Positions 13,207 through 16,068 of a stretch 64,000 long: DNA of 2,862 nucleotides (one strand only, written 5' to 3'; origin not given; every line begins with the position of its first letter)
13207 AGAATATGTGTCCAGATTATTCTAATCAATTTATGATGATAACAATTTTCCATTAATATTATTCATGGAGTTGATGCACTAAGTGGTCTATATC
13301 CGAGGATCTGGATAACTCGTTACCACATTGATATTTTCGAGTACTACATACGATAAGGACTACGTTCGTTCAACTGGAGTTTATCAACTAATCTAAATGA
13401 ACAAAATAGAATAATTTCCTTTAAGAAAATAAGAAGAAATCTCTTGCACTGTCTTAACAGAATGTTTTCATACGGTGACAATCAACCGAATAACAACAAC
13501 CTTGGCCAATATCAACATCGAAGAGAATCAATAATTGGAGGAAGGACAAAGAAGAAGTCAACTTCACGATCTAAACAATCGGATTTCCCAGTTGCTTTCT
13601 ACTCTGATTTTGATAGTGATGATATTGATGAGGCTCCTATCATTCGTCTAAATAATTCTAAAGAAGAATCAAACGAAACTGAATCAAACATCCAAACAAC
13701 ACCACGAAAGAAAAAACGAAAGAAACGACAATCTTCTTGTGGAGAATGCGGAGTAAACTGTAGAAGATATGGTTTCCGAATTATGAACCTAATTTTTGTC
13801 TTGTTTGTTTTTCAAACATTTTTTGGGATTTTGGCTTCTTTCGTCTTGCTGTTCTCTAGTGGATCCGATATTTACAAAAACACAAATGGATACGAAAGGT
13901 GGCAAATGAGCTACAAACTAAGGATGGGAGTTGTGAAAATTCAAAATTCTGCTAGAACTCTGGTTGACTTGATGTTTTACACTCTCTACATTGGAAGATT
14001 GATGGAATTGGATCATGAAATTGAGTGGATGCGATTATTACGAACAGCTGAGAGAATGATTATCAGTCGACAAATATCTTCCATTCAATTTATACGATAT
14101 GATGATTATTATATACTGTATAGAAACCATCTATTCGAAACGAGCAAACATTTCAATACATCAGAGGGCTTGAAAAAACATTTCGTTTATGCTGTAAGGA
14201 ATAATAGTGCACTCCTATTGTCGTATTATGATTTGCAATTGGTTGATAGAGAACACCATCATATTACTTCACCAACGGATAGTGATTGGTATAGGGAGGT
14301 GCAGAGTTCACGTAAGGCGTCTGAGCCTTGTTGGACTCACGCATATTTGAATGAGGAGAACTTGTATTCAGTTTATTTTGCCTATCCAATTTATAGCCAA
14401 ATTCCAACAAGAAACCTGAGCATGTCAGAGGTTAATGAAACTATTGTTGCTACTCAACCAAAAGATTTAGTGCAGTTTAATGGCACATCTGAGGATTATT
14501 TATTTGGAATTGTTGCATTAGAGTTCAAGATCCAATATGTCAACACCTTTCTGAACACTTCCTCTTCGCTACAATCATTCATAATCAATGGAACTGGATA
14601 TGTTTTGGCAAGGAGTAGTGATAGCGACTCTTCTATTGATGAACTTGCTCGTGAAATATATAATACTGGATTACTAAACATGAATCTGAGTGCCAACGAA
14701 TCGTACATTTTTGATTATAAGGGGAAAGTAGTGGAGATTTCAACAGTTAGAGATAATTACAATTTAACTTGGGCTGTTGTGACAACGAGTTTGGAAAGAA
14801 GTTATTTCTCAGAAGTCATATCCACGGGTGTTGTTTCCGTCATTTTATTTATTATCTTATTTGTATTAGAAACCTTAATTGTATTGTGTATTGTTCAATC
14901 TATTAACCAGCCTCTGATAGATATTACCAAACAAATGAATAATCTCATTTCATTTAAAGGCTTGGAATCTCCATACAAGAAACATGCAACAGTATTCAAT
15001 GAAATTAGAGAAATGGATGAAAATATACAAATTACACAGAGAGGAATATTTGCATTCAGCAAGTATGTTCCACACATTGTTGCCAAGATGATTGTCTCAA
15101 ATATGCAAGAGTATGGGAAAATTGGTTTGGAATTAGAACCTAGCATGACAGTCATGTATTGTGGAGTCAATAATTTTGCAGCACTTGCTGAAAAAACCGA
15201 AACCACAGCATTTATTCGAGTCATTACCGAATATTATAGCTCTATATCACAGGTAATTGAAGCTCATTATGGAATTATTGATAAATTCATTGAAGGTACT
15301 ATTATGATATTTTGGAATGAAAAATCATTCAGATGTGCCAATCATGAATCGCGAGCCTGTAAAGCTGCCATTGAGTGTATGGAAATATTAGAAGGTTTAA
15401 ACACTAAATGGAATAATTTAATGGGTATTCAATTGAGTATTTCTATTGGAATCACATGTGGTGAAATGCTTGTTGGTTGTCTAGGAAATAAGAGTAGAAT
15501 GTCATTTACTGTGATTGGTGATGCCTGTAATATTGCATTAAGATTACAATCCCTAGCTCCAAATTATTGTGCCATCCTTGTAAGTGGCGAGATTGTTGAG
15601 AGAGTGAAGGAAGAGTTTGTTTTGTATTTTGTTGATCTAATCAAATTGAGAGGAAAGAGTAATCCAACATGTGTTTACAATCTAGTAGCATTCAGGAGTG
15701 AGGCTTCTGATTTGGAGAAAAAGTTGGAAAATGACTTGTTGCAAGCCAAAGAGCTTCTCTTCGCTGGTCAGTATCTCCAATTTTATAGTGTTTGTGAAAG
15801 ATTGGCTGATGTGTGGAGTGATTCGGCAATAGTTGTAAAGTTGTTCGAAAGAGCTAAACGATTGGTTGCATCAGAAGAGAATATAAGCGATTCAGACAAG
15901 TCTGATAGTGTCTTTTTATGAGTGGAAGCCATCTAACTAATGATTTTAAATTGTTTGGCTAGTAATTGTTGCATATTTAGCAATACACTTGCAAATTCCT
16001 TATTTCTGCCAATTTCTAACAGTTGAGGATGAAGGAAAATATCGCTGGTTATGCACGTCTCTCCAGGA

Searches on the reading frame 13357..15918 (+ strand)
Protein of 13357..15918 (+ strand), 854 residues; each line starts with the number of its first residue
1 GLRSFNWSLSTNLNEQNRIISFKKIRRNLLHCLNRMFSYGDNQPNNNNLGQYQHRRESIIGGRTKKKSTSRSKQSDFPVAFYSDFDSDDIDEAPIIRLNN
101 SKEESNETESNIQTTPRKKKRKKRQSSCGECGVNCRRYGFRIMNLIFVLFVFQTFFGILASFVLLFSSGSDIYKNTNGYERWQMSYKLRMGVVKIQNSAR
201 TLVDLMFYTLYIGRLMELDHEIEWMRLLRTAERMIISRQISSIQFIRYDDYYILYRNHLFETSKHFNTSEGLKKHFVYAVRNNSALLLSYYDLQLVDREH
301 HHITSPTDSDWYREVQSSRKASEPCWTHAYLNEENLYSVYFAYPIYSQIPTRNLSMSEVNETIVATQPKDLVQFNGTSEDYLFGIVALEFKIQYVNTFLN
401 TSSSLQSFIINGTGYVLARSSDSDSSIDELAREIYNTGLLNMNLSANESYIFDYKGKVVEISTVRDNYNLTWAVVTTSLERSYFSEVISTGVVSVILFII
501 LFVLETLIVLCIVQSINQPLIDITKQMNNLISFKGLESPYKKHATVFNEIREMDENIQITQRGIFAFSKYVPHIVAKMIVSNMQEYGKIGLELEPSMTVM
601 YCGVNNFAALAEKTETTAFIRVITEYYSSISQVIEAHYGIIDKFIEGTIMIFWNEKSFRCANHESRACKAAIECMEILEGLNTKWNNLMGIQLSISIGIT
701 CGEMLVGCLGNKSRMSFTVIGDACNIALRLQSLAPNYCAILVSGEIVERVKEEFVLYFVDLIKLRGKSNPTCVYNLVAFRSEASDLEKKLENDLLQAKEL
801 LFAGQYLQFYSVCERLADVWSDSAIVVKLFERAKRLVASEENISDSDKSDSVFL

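Call 22: search_protein_families(library=pfam, proteins=[window:13357-15918:+], max_evalue=0.001)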
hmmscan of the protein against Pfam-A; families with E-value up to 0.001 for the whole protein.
window:13357-15918:+ (854 aa): 1 family
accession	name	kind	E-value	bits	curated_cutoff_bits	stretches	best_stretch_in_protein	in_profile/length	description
PF00211.25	Guanylate_cyc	-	1.5e-13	51.2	21.9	1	596-772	8-178/183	Adenylate and Guanylate cyclase catalytic domain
